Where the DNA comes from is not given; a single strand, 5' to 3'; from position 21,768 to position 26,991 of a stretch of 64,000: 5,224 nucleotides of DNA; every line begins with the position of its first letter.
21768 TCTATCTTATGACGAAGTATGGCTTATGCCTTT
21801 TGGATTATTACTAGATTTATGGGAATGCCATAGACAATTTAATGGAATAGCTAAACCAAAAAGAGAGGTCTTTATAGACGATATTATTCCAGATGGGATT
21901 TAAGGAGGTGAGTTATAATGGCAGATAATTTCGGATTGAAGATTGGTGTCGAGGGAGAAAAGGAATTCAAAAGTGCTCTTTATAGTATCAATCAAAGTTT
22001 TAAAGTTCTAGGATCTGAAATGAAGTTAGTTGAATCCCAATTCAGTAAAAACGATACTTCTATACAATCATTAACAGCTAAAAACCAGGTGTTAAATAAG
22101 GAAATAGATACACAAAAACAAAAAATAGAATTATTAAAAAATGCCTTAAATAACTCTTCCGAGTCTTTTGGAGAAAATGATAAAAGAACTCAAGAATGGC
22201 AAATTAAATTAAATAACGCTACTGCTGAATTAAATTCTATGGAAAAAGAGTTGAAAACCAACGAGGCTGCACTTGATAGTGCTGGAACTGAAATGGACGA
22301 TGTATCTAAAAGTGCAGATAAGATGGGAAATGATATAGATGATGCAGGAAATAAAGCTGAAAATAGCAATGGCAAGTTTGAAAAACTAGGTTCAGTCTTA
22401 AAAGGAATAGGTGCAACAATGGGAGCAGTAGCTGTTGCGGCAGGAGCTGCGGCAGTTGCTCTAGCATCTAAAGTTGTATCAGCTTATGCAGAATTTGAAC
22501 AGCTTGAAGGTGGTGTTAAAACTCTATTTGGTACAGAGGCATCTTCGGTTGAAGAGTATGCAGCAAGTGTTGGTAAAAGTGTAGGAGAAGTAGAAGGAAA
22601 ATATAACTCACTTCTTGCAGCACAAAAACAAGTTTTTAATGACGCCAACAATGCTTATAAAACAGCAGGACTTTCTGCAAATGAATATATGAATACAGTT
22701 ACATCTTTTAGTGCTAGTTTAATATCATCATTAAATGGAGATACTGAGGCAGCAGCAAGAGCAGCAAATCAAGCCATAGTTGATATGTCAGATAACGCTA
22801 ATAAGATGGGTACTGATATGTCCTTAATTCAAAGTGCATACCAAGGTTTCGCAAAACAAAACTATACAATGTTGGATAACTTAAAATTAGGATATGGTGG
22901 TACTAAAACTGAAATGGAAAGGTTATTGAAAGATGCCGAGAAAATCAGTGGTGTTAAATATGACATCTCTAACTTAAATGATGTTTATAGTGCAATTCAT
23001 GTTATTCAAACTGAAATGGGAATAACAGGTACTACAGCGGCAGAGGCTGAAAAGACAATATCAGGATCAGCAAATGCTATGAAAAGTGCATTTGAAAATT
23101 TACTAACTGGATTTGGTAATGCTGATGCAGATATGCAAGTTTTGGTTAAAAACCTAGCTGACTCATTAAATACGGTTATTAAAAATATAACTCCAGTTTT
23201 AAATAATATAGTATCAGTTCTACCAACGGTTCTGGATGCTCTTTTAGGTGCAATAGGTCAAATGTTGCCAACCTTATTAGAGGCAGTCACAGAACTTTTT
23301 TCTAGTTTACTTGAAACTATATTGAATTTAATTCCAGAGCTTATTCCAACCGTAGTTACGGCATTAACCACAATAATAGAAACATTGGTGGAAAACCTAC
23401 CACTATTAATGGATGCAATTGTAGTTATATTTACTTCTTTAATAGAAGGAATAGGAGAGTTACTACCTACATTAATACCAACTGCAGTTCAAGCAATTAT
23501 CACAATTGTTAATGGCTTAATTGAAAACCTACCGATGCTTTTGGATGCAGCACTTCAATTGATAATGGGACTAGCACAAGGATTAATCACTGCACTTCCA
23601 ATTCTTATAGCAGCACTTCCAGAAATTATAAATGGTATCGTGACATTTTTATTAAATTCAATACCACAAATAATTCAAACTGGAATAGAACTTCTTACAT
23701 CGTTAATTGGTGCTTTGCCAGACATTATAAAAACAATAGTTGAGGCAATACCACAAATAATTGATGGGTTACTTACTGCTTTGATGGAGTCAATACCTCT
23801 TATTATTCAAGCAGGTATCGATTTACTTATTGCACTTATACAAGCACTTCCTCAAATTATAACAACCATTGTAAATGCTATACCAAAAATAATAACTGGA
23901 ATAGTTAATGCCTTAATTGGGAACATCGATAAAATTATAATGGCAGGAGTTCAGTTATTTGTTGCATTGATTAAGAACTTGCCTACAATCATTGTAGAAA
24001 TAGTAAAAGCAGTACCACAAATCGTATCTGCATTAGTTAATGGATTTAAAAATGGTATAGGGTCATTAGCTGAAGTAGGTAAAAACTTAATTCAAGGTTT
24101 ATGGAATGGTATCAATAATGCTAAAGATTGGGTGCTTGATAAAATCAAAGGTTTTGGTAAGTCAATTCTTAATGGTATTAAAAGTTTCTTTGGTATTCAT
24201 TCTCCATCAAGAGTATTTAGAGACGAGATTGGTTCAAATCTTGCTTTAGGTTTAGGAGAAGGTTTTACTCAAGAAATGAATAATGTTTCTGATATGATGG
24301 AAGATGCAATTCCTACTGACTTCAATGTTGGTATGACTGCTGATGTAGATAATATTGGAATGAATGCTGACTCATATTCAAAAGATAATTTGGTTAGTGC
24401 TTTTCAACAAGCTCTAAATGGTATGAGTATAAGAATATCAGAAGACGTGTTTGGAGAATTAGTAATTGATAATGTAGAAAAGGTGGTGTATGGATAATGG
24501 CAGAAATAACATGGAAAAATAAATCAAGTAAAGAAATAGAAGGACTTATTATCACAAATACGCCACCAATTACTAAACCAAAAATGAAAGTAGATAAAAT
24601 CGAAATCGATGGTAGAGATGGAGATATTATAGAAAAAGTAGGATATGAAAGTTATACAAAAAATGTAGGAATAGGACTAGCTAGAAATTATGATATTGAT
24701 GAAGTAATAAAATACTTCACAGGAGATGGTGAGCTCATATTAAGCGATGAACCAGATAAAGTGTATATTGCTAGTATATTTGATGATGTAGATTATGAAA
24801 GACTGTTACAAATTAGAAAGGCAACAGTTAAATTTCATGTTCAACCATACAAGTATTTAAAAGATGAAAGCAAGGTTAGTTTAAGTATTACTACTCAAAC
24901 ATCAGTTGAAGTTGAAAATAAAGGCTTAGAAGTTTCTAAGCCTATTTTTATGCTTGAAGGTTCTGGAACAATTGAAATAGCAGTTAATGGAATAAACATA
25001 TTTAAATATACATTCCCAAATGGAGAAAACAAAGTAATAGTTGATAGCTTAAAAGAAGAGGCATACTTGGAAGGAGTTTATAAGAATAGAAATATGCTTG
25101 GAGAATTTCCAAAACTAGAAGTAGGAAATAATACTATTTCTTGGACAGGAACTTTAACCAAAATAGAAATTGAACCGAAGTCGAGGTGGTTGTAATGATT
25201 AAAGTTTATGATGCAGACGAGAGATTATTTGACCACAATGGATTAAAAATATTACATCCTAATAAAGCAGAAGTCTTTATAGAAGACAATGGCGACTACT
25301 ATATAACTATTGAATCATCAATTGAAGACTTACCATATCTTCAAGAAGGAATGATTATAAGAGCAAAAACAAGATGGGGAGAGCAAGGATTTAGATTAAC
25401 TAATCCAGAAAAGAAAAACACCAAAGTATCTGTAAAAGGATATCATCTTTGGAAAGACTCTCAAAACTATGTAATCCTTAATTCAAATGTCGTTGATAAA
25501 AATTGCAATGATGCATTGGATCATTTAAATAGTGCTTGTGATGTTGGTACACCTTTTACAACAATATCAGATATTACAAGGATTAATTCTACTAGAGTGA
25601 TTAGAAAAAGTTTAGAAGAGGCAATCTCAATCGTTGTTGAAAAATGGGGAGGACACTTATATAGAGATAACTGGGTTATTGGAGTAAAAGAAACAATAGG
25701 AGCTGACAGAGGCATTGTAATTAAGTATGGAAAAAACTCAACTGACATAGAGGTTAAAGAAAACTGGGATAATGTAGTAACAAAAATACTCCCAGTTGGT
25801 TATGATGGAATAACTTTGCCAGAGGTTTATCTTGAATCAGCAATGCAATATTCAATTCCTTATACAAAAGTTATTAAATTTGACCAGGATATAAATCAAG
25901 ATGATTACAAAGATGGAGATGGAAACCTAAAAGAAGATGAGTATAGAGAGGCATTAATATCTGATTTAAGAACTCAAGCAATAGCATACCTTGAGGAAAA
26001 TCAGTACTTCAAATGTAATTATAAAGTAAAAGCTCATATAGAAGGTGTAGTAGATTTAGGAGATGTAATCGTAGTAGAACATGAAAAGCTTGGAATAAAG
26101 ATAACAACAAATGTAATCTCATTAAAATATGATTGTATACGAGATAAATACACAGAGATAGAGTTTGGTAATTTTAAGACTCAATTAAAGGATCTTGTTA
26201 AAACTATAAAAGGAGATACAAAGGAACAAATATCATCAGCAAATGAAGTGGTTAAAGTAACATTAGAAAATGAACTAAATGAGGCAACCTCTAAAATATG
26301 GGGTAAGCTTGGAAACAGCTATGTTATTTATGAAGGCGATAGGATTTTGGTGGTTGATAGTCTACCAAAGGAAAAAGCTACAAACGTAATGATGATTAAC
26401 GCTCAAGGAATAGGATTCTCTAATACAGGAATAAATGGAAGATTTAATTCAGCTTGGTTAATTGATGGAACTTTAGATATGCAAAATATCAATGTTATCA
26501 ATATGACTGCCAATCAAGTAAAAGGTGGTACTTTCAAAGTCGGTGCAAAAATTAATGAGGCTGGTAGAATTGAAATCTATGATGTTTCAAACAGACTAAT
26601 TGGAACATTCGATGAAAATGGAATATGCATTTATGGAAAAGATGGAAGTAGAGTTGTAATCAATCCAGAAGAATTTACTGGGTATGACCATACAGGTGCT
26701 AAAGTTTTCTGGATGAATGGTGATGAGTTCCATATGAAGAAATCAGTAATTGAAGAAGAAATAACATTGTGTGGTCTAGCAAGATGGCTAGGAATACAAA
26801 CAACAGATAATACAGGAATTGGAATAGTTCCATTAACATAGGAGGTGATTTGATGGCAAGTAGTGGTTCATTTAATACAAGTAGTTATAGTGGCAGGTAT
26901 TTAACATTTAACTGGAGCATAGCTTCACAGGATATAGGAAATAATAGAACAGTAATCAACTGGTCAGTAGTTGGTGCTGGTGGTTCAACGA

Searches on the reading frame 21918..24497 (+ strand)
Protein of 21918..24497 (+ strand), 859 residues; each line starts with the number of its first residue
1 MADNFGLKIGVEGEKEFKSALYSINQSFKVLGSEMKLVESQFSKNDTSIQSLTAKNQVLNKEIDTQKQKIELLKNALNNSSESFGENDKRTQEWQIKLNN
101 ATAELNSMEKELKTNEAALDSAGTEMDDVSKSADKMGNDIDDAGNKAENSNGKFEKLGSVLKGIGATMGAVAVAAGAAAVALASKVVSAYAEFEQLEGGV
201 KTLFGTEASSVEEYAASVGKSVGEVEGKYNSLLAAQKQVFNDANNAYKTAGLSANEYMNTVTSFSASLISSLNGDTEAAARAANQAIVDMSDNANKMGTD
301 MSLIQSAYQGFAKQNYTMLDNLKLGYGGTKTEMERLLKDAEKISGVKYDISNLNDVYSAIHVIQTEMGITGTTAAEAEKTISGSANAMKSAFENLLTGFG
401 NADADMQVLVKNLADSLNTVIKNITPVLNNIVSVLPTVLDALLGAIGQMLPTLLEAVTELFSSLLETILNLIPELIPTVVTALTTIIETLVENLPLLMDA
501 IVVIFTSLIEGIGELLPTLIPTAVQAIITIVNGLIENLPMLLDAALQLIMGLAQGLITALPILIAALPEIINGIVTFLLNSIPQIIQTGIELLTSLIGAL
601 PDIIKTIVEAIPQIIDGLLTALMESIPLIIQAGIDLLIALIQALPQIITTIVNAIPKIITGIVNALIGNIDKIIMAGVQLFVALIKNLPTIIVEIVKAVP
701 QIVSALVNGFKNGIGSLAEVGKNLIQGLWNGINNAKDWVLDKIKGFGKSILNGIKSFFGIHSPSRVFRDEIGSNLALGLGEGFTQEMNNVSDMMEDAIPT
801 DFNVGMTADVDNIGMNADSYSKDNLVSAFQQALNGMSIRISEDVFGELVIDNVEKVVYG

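Call 71: search_protein_families(library=phrogs, proteins=[window:21918-24497:+], max_evalue=0.00001)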
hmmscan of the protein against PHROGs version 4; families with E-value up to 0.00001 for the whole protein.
window:21918-24497:+ (859 aa): 28 families (the best 25 are shown)
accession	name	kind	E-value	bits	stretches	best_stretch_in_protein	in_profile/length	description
phrog_58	-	tail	6.5e-120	403.6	1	1-833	170-1040/1544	tail length tape measure protein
phrog_6900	-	tail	1.6e-72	245.4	1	109-362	12-235/235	tail length tape measure protein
phrog_991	-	tail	1.9e-72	245.5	2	7-534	69-706/1966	tail length tape measure protein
phrog_5493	-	tail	2.9e-67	228.8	3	98-552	433-873/1102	tail length tape measure protein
phrog_3981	-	tail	1.9e-60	206.6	1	232-484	72-304/584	tail length tape measure protein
phrog_1272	-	tail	2.4e-58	198.9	3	701-798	1422-1519/1606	tail length tape measure protein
phrog_1204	-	tail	1.1e-49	170.3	4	406-618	759-973/1483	tail protein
phrog_10613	-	tail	1.4e-49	170.1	1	1-180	6-203/237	tail length tape measure protein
phrog_4372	-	tail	3.8e-41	141.6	2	549-794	1123-1353/1681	tail length tape measure protein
phrog_305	-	tail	3.8e-30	106.2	1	379-821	343-772/1001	tail length tape measure protein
phrog_24198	-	unknown function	3.5e-27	96.7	3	537-659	3-125/350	-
phrog_167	-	tail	1.7e-26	93.4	2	82-794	187-775/1555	tail length tape measure protein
phrog_5218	-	unknown function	2.1e-26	93.5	2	4-308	7-354/1599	-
phrog_4200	-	tail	1.8e-21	77.4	2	563-798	347-561/732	tail length tape measure protein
phrog_4704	-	tail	6.8e-20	72.3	1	15-212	20-241/625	tail length tape measure protein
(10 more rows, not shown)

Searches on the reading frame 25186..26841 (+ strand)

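Call 71: search_protein_families(library=phrogs, proteins=[window:25186-26841:+], max_evalue=0.00001)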
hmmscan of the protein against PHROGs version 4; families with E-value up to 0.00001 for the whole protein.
window:25186-26841:+ (551 aa): 15 families
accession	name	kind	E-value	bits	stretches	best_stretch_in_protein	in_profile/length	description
phrog_1067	-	head and packaging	1.6e-94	319.1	1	3-462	6-478/991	minor head protein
phrog_5555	-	tail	4.1e-65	221.6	1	4-451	1-458/788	tail protein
phrog_7142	-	tail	3.4e-49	168.9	1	4-341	2-343/622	tail protein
phrog_13289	-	tail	1.9e-41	143.1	1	4-360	1-371/938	tail protein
phrog_1330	-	tail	1.4e-36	126.9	1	1-358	3-391/1361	tail protein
phrog_2270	-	unknown function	1.1e-33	118.1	1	25-421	22-410/637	-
phrog_7043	-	tail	3.6e-28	99.7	1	52-462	61-479/1077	tail protein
phrog_1210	-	other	2.1e-19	69.6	1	4-201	1-210/2313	PblB-type receptor binding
phrog_2189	-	tail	5.3e-12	45.5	1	9-329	6-328/971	tail protein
phrog_12329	-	head and packaging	6.2e-12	45.4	1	79-385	84-415/833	virion structural protein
phrog_3475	-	tail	5.9e-11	42.3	1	99-337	489-723/841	minor tail protein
phrog_33972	-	tail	1.3e-10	41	1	4-371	3-394/714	tail protein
phrog_8687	-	other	8.7e-10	38.5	1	97-341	6-257/599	tail protein with peptidase activity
phrog_12493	-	tail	1.4e-09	37.5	1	52-203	55-223/950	tail protein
phrog_9886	-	unknown function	4.6e-09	35.6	1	261-471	277-501/940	-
